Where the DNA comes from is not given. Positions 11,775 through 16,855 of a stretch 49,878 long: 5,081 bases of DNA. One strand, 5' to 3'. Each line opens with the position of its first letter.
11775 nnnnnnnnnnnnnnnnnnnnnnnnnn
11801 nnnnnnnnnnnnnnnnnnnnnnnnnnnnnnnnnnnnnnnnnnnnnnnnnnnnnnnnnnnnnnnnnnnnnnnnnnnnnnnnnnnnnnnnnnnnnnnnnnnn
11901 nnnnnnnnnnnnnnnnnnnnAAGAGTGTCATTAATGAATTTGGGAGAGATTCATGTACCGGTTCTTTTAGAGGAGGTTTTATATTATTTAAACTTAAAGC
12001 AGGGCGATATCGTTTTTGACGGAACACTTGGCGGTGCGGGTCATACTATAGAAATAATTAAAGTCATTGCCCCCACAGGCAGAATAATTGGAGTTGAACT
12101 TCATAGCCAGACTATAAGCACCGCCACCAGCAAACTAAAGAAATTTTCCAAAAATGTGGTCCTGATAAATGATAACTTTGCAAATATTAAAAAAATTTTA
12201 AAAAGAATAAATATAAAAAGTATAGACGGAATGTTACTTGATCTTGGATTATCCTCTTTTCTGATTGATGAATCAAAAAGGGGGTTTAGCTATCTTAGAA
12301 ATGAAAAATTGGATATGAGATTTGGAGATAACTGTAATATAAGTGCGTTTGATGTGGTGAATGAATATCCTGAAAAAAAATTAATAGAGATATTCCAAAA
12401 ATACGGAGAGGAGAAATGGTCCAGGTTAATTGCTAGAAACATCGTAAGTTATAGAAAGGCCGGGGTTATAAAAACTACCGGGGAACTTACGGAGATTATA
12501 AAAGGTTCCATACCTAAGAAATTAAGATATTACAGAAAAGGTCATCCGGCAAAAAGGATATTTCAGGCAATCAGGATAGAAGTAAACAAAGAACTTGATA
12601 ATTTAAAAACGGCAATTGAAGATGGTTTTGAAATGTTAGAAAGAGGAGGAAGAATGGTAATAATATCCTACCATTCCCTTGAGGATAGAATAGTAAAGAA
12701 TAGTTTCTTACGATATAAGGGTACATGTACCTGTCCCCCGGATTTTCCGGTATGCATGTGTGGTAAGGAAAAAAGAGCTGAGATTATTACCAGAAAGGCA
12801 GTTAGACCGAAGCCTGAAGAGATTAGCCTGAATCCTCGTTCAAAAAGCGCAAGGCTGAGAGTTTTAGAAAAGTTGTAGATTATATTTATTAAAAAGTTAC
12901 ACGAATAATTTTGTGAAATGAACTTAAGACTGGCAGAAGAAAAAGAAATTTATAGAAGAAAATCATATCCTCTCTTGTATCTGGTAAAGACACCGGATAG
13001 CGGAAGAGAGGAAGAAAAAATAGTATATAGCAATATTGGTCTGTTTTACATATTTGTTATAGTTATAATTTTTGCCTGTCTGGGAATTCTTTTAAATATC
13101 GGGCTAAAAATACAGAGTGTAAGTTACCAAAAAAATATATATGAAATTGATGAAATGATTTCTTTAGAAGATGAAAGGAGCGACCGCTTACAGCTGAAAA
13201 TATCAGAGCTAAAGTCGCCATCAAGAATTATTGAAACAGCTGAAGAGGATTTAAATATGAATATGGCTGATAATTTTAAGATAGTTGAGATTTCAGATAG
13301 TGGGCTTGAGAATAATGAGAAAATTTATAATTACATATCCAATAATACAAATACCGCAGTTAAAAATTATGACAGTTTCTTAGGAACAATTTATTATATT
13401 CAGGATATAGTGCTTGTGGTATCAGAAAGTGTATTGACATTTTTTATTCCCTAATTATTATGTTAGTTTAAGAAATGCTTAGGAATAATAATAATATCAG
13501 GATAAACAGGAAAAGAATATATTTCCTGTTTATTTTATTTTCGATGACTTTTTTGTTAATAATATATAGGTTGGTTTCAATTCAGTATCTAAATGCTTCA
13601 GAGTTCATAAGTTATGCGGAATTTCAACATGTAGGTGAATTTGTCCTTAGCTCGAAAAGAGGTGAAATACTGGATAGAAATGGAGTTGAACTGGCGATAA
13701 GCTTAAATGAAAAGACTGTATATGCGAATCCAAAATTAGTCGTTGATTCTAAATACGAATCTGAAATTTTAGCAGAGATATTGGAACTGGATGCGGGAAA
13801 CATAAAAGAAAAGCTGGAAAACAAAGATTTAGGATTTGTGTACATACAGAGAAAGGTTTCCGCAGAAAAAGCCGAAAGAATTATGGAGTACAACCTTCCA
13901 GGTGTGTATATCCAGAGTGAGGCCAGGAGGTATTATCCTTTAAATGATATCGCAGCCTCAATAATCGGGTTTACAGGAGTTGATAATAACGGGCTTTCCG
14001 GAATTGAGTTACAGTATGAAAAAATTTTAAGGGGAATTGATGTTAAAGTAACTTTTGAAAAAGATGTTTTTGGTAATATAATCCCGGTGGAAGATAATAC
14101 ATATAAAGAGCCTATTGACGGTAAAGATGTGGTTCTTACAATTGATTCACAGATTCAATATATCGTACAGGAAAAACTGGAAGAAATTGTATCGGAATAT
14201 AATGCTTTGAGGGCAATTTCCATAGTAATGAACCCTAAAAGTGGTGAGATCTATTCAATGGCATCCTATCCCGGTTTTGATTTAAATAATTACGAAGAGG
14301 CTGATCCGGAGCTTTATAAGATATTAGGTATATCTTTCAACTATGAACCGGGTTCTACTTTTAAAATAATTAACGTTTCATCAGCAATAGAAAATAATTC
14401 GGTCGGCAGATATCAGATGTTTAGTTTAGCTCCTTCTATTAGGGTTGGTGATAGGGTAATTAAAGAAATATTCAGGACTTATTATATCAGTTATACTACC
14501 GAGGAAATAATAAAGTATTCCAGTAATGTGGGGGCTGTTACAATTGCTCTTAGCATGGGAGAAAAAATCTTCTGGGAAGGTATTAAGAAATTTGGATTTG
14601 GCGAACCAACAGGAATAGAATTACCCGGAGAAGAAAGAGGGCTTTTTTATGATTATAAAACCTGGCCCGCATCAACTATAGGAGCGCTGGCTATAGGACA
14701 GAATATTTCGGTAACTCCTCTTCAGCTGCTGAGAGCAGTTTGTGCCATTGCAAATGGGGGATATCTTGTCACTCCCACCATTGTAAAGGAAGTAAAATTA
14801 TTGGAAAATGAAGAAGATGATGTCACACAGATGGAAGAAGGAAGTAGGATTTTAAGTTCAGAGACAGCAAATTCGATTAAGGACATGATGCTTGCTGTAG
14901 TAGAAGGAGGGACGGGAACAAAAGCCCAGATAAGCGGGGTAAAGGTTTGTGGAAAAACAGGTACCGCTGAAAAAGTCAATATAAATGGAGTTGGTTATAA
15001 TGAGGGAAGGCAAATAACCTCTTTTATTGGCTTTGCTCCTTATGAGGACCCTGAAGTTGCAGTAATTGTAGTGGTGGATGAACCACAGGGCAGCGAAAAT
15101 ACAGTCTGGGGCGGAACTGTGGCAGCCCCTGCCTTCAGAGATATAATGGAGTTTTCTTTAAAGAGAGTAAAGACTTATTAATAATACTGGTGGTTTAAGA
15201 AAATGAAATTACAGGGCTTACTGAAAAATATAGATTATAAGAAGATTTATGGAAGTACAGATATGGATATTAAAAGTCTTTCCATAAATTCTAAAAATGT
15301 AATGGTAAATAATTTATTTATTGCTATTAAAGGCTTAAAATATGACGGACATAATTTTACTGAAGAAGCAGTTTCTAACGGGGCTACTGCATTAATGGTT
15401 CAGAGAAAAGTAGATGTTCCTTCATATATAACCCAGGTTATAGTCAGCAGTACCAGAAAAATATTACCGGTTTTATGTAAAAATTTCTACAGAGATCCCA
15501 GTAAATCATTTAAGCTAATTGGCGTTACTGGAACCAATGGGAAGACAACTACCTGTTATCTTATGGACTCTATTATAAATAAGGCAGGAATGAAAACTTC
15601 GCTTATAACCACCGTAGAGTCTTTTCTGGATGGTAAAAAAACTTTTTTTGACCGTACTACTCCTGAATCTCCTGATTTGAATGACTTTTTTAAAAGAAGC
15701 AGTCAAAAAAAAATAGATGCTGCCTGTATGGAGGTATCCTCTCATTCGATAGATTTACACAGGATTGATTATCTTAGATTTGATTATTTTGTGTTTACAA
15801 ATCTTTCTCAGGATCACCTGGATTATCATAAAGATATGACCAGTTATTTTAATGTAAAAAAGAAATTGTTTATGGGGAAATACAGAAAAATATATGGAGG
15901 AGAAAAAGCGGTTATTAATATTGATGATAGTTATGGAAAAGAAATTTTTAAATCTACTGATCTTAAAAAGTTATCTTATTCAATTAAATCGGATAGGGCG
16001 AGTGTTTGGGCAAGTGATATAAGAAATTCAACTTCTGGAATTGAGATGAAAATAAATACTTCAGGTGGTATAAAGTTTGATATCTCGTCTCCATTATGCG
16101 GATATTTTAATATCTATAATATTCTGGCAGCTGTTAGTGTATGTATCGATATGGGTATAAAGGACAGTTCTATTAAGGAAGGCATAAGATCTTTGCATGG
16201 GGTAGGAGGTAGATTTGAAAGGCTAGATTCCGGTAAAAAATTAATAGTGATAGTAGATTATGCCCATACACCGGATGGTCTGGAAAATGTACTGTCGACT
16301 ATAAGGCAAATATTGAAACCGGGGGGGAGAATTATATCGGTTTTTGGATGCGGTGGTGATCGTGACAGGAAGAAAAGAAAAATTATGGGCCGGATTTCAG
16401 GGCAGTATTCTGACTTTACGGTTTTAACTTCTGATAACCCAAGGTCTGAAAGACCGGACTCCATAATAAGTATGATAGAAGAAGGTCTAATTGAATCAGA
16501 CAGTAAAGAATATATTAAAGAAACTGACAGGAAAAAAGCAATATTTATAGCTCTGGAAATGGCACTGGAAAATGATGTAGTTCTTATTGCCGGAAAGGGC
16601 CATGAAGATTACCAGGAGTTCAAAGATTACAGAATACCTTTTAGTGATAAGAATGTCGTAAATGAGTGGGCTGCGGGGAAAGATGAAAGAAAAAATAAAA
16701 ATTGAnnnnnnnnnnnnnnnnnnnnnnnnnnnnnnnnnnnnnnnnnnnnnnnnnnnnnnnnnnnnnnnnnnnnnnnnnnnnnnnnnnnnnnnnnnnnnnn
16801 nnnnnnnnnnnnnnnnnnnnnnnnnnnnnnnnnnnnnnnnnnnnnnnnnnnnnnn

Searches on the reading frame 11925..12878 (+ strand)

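Call 95: search_protein_families(library=pfam, proteins=[window:11925-12878:+], max_evalue=0.0001)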
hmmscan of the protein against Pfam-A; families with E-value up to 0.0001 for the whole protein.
window:11925-12878:+ (317 aa): 2 families
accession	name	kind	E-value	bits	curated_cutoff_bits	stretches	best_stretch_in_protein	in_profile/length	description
PF01795.25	Methyltransf_5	-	1.8e-104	350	27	1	9-316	3-308/309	MraW methylase family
PF08704.16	GCD14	-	9.3e-05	22.6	26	0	18-107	32-121/247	tRNA methyltransferase complex GCD14 subunit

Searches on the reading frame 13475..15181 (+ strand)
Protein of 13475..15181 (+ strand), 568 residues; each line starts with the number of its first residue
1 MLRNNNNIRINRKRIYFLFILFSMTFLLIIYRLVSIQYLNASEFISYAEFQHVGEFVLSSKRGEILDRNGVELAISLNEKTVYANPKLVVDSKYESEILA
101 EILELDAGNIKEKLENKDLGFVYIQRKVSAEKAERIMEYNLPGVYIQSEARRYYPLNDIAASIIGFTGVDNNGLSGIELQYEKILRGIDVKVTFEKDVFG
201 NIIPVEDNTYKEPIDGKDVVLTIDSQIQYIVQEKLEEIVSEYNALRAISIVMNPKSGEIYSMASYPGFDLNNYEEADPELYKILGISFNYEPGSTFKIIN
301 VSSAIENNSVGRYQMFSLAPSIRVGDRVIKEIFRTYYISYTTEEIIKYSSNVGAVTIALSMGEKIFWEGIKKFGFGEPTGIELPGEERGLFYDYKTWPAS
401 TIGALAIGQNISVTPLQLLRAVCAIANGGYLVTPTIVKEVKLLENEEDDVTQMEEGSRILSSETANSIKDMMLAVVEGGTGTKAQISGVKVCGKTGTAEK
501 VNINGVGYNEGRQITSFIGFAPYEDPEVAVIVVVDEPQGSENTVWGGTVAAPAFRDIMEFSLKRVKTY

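Call 95: search_protein_families(library=pfam, proteins=[window:13475-15181:+], max_evalue=0.0001)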
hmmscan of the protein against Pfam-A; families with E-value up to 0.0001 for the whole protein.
window:13475-15181:+ (568 aa): 2 families
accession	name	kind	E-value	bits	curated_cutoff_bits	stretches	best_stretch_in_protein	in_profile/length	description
PF00905.27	Transpeptidase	-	5.8e-70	236.3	22.1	1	250-559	4-299/299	Penicillin binding protein transpeptidase domain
PF03717.20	PBP_dimer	-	1.4e-24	88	24.4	1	59-204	3-177/180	Penicillin-binding Protein dimerisation domain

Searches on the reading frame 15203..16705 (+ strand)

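Call 95: search_protein_families(library=pfam, proteins=[window:15203-16705:+], max_evalue=0.0001)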
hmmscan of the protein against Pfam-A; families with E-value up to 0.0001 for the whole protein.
window:15203-16705:+ (500 aa): 3 families
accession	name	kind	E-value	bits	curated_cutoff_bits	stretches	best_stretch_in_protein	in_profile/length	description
PF08245.18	Mur_ligase_M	-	2e-48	165.5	24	1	108-313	1-199/200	Mur ligase middle domain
PF02875.26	Mur_ligase_C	-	7.3e-31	108.1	28.4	1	336-466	1-127/127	Mur ligase, glutamate ligase domain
PF01225.30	Mur_ligase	-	2.9e-07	31.2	21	1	23-81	2-63/95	Mur ligase family, catalytic domain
